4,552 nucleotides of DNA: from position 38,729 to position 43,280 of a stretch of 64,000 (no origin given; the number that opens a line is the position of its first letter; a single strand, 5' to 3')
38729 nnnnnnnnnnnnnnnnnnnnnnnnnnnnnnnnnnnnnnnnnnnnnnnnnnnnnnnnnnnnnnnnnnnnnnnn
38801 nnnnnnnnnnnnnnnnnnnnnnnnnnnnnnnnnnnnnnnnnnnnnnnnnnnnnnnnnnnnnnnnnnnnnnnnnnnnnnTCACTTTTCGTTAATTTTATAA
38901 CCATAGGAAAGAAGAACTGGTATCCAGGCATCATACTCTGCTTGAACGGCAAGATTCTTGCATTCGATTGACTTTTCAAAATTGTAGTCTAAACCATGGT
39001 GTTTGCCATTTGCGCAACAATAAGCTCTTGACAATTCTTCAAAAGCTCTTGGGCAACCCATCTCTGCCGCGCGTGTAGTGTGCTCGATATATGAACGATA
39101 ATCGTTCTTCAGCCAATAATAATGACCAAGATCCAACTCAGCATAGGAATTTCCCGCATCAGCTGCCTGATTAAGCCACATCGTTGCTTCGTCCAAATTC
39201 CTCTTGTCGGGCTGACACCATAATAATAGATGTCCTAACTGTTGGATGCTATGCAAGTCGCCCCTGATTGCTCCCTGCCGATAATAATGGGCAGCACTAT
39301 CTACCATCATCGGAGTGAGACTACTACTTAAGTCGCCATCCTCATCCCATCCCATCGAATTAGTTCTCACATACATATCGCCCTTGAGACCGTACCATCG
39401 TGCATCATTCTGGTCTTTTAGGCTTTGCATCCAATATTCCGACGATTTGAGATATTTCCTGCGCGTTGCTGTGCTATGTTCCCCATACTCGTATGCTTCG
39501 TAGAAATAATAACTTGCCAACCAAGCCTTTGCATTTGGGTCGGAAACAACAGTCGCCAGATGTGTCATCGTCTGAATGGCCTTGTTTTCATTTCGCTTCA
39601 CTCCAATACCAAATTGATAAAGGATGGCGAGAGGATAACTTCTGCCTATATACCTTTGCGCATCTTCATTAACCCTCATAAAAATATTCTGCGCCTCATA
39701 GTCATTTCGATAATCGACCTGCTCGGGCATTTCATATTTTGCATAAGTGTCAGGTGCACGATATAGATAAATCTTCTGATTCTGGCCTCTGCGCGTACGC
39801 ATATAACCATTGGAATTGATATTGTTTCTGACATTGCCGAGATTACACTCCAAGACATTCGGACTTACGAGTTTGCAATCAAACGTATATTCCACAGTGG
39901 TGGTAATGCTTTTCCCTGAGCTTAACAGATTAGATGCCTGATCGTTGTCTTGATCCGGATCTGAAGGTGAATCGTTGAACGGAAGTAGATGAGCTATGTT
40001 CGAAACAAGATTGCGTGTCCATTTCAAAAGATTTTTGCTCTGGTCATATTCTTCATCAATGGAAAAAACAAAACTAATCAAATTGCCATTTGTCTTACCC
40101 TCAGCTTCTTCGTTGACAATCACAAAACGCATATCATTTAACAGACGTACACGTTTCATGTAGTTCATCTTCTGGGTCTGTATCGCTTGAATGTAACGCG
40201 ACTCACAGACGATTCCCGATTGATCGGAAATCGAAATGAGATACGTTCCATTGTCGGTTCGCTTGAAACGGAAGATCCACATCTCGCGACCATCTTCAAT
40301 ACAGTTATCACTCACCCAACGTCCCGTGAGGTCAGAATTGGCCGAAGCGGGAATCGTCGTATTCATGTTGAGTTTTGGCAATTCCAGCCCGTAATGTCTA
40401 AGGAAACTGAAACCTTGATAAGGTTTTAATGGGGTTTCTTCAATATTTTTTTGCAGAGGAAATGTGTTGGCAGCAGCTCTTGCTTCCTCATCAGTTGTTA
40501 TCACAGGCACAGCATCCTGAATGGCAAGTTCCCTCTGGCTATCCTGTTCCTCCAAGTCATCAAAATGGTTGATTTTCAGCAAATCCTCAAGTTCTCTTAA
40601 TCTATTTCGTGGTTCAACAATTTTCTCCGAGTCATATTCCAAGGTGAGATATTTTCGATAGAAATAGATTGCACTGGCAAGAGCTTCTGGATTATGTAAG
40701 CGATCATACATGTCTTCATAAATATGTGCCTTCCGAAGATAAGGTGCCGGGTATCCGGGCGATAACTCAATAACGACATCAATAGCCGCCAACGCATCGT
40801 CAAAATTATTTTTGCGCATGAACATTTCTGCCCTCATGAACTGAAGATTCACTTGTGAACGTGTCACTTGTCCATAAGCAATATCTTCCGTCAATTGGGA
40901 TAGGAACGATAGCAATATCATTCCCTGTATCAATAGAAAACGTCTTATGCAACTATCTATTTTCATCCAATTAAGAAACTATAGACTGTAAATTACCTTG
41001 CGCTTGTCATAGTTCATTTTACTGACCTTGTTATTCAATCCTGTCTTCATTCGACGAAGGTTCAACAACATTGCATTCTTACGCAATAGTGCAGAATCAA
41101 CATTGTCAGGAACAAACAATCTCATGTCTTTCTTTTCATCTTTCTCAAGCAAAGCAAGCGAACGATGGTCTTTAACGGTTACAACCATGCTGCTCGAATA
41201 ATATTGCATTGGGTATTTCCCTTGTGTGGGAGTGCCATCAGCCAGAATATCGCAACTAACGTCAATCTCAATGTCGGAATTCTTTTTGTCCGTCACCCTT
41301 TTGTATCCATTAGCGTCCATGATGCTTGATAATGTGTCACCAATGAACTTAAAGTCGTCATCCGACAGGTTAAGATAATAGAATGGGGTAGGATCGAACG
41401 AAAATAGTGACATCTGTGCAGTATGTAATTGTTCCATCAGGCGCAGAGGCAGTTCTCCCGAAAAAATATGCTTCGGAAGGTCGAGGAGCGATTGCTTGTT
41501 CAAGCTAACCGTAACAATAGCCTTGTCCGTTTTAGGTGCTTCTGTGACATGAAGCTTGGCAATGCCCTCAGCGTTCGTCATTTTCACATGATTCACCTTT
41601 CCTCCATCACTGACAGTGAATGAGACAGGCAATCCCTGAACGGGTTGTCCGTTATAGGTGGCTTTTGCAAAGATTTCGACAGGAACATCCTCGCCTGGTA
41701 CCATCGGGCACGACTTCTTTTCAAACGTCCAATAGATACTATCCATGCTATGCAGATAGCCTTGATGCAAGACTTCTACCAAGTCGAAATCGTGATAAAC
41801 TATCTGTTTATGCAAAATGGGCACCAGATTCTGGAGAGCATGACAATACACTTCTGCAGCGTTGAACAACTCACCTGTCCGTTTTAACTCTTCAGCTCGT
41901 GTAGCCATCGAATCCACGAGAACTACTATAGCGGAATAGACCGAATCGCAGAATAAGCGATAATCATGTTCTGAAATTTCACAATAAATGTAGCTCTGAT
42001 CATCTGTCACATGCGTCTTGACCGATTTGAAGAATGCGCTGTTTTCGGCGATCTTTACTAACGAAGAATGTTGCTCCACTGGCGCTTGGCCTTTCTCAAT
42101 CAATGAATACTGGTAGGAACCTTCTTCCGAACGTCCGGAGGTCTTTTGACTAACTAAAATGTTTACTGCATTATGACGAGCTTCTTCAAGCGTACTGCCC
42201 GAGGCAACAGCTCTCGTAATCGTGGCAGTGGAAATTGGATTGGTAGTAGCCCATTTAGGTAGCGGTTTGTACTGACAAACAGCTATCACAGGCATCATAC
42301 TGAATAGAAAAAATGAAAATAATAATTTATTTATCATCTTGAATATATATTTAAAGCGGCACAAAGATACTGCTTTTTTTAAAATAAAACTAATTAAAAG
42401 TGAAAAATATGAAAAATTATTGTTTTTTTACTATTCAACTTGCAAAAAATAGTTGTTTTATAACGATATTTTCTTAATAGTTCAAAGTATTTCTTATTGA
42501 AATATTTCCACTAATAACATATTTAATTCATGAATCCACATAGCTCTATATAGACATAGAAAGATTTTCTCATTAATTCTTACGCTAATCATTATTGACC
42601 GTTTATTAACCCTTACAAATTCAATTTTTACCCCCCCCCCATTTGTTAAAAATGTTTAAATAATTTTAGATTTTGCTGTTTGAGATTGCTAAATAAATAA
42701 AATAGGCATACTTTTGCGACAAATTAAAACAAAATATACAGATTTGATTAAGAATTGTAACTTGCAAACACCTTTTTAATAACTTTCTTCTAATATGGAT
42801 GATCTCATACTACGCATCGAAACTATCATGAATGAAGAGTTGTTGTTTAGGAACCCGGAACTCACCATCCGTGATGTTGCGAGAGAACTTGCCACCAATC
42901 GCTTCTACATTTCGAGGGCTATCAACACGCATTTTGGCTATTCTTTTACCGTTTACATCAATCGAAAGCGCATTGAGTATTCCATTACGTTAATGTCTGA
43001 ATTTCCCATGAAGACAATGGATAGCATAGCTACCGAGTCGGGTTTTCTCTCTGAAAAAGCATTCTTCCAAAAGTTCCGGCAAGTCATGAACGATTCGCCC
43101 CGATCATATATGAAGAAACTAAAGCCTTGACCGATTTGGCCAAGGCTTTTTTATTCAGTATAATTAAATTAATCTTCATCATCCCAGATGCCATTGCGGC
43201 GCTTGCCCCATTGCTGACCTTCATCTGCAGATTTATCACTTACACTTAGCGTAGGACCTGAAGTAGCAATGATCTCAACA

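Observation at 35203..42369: Five-gene, translationally coupled operon encoding only exported proteins of unknown function: candidate novel envelope complex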

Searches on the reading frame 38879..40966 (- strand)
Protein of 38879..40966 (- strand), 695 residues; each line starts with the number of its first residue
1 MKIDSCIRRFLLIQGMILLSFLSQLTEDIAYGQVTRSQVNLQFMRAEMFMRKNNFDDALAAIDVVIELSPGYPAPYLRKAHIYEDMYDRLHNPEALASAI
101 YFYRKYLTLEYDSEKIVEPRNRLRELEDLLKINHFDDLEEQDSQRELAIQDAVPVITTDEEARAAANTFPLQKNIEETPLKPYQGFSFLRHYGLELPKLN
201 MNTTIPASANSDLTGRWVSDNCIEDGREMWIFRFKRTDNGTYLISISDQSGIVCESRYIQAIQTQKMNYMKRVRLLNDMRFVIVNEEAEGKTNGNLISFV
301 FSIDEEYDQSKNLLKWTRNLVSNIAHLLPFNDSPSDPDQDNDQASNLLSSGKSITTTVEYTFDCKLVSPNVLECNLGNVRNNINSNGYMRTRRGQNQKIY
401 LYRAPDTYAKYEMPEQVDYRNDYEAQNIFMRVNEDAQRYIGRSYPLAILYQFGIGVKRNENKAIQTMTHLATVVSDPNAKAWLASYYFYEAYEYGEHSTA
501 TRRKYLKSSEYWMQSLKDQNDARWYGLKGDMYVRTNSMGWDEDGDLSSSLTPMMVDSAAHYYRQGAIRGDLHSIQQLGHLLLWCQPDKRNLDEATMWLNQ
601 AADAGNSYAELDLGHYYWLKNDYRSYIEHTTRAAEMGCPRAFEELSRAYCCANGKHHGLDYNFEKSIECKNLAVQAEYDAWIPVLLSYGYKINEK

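Call 3: search_protein_families(library=pfam, proteins=[window:38879-40966:-], max_evalue=1)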
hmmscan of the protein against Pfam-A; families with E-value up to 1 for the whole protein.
window:38879-40966:- (695 aa): 6 families
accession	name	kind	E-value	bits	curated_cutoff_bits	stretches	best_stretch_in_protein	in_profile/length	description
PF08238.18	Sel1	-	0.0005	21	30.7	1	446-465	7-26/36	Sel1 repeat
PF13428.12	TPR_14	-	0.019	16.1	23.5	1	40-81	2-43/44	Tetratricopeptide repeat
PF13432.12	TPR_16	-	0.041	14.8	32.7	1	41-73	33-65/65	Tetratricopeptide repeat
PF20743.2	DUF5580_C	-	0.079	13.5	24.1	0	228-257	1-29/75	Family of unknown function (DUF5580) C-terminal domain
PF07719.23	TPR_2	-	0.16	12.6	27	1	41-71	3-33/34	Tetratricopeptide repeat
PF14559.12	TPR_19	-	0.45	11.3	25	0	52-84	4-36/68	Tetratricopeptide repeat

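Call 4: search_protein_families(library=ncbifam, proteins=[window:38879-40966:-], max_evalue=1)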
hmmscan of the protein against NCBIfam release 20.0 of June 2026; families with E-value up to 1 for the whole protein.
window:38879-40966:- (695 aa): 1 family
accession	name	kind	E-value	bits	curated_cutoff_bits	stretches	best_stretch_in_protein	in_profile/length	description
TIGR02917.1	PEP_TPR_lipo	equivalog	0.077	10.8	312.2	0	43-83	435-475/899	XrtA/PEP-CTERM system TPR-repeat protein PrsT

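Call 11: search_protein_families(library=padloc, proteins=[window:38879-40966:-], max_evalue=0.1)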
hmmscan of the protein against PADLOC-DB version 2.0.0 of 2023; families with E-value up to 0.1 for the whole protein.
window:38879-40966:- (695 aa): 0 families

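Call 63: search_solved_structures(query=A5, max_evalue=0.1)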
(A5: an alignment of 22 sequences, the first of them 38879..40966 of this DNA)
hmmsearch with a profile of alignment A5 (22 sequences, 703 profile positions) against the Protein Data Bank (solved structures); distinct sequences matched with E-value up to 0.1: 83 (the best 60 are shown).
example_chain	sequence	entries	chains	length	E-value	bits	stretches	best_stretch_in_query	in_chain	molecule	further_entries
6ok3_A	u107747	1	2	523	1.7e-71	245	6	566-676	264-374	Sel1 repeat protein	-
4bwr_A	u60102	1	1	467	8e-56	193.1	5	571-683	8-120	PROTEIN CORRESPONDING TO LOCUS C5321 FROM CFT073 E.COLI STRAIN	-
9uav_C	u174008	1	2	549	8.3e-50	173.3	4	442-674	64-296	Protein sel-1 homolog 1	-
8kes_D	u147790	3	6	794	4.3e-48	167.6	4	442-675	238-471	Protein sel-1 homolog 1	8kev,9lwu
6deh_A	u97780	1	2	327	4.8e-45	157.5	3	563-674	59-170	TPR repeat protein, protein-protein interaction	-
8ket_C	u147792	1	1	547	6.7e-45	157.1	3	442-674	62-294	Protein sel-1 homolog 1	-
9og0_C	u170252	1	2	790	1.1e-42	149.8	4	441-675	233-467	Protein sel-1 homolog 1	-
8sxq_A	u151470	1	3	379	2e-42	148.8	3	562-668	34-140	SEL-1 repeat protein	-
6onw_A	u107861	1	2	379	1.4e-40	142.8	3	572-654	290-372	Sel1 repeat protein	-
6ork_A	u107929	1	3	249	4.6e-40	141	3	568-679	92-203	Sel1 repeat protein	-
6ur7_A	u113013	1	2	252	1.2e-31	113.2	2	565-679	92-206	Sel1 repeat family protein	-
5b26_A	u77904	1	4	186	1.7e-31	112.7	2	564-676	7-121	Protein sel-1 homolog 1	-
1ouv_A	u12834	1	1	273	1.2e-27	100.1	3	584-674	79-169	conserved hypothetical secreted protein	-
7ula_B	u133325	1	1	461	1.7e-18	69.8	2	560-675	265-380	Alginate biosynthesis protein AlgK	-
9fqr_Il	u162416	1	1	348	2.4e-17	66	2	576-663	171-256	LRP2-binding protein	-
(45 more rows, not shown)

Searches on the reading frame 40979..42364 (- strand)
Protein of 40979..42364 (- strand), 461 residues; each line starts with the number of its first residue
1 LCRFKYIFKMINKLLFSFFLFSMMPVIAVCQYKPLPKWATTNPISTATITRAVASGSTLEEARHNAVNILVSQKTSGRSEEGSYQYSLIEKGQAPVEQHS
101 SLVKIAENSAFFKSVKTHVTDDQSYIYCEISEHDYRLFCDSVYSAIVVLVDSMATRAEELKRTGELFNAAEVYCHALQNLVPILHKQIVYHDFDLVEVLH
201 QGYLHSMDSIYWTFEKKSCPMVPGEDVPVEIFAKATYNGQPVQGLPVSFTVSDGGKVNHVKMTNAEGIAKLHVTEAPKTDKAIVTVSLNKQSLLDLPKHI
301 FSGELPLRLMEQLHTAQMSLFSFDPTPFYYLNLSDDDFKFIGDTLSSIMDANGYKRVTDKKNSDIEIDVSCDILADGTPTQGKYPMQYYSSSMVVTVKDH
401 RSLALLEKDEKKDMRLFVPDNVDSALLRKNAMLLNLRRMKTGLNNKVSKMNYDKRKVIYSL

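Call 3: search_protein_families(library=pfam, proteins=[window:40979-42364:-], max_evalue=1)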
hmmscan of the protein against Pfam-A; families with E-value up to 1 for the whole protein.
window:40979-42364:- (461 aa): 7 families
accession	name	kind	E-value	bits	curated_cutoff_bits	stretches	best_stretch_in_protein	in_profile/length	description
PF02369.22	Big_1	-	1.3e-06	28.8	34.9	1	237-290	28-82/93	Bacterial Ig-like domain (group 1)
PF17789.7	MG4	-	0.0096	16.6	24.7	1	238-293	26-80/95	Macroglobulin domain MG4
PF12090.13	Spt20_SEP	-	0.033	14.3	27.1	1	291-405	31-77/177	Spt20, SEP domain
PF17883.6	MBG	-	0.073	14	23.3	0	235-291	12-69/97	MBG domain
PF09134.16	Invasin_D3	-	0.14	13.1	33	1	238-290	32-84/98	Invasin, domain 3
PF12931.13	TPR_Sec16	-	0.14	12.4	22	1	77-199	131-256/298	Sec16 Sec23-binding domain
PF02169.21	LPP20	-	0.19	12.6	25.9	1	36-109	1-73/97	LPP20 lipoprotein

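Call 4: search_protein_families(library=ncbifam, proteins=[window:40979-42364:-], max_evalue=1)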
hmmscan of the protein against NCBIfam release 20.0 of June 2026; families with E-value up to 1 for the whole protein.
window:40979-42364:- (461 aa): 0 families

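Call 11: search_protein_families(library=padloc, proteins=[window:40979-42337:-], max_evalue=0.1)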
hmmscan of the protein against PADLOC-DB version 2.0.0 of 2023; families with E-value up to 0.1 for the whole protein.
window:40979-42337:- (452 aa): 0 families

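Call 62: search_solved_structures(query=A4, max_evalue=1)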
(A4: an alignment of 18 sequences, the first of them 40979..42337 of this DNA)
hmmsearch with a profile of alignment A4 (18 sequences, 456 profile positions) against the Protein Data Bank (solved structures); distinct sequences matched with E-value up to 1: 5.
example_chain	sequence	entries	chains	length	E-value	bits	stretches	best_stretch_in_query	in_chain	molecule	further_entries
6tpl_A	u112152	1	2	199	2.4e-05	27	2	223-271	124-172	Intimin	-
1f00_I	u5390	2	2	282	0.011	18.1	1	223-272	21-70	INTIMIN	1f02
9rbo_B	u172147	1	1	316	0.42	12.9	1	221-293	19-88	Complement C3 beta chain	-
6tqd_A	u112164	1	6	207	0.52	12.7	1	224-279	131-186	Intimin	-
6ru5_A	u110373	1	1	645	0.92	11.8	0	221-293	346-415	Complement C3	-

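Call 86: search_protein_families(library=pfam, alignment_id=A4, max_evalue=0.5)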
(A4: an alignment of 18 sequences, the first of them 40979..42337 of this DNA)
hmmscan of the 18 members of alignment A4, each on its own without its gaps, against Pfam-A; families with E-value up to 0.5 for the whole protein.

A. member 1, window:40979-42337:- (452 aa): 7 families
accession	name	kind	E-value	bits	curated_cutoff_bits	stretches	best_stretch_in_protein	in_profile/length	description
PF02369.22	Big_1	-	1.2e-06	28.9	34.9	1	228-281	28-82/93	Bacterial Ig-like domain (group 1)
PF17789.7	MG4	-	0.0092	16.6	24.7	1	229-284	26-80/95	Macroglobulin domain MG4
PF12090.13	Spt20_SEP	-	0.032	14.4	27.1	1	282-396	31-77/177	Spt20, SEP domain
PF17883.6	MBG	-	0.067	14.1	23.3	0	226-282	12-69/97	MBG domain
PF09134.16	Invasin_D3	-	0.13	13.2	33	1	229-281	32-84/98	Invasin, domain 3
PF12931.13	TPR_Sec16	-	0.13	12.4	22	1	68-190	131-256/298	Sec16 Sec23-binding domain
PF02169.21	LPP20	-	0.18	12.7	25.9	1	27-100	1-73/97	LPP20 lipoprotein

B. families by the number of members that match (of 18 scanned): 26 families (the first 25 are shown)
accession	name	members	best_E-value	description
PF17789.7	MG4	13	5.2e-05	Macroglobulin domain MG4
PF02369.22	Big_1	9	6.2e-08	Bacterial Ig-like domain (group 1)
PF02169.21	LPP20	3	0.0015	LPP20 lipoprotein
PF13174.12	TPR_6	3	0.0079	Tetratricopeptide repeat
PF10670.15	DUF4198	3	0.21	Domain of unknown function (DUF4198)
PF17874.7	TPR_MalT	2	0.04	MalT-like TPR region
PF11974.14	bMG3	2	0.058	Bacterial alpha-2-macroglobulin MG3 domain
PF07719.23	TPR_2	2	0.18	Tetratricopeptide repeat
PF07463.16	NUMOD4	1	0.018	NUMOD4 motif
PF20228.3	DUF6587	1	0.02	Family of unknown function (DUF6587)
PF12090.13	Spt20_SEP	1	0.032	Spt20, SEP domain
PF08934.15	Rb_C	1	0.045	Rb C-terminal domain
PF20005.5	fvmX7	1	0.047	FtsH ternary system domain X7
PF03785.20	Peptidase_C25_C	1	0.05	Peptidase family C25, C terminal ig-like domain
PF23536.1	TraK_C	1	0.064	TraK C-terminal domain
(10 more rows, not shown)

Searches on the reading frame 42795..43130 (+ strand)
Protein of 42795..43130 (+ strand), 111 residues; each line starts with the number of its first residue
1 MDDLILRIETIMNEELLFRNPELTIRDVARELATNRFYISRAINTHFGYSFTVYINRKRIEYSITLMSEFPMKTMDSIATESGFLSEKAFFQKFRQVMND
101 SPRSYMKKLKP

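Call 11: search_protein_families(library=padloc, proteins=[window:42795-43130:+], max_evalue=0.1)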
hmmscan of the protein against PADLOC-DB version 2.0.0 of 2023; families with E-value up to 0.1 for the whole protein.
window:42795-43130:+ (111 aa): 0 families

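Call 42: search_protein_families(library=pfam, proteins=[window:42795-43130:+], max_evalue=0.001)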
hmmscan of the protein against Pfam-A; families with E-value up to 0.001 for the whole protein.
window:42795-43130:+ (111 aa): 2 families
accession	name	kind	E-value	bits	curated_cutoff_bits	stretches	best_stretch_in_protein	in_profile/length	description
PF12833.13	HTH_18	-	1e-13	51.8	33.6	1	29-107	2-79/80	Helix-turn-helix domain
PF00165.29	HTH_AraC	-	1.7e-08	34.9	26.6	0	74-106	10-41/42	Bacterial regulatory helix-turn-helix proteins, AraC family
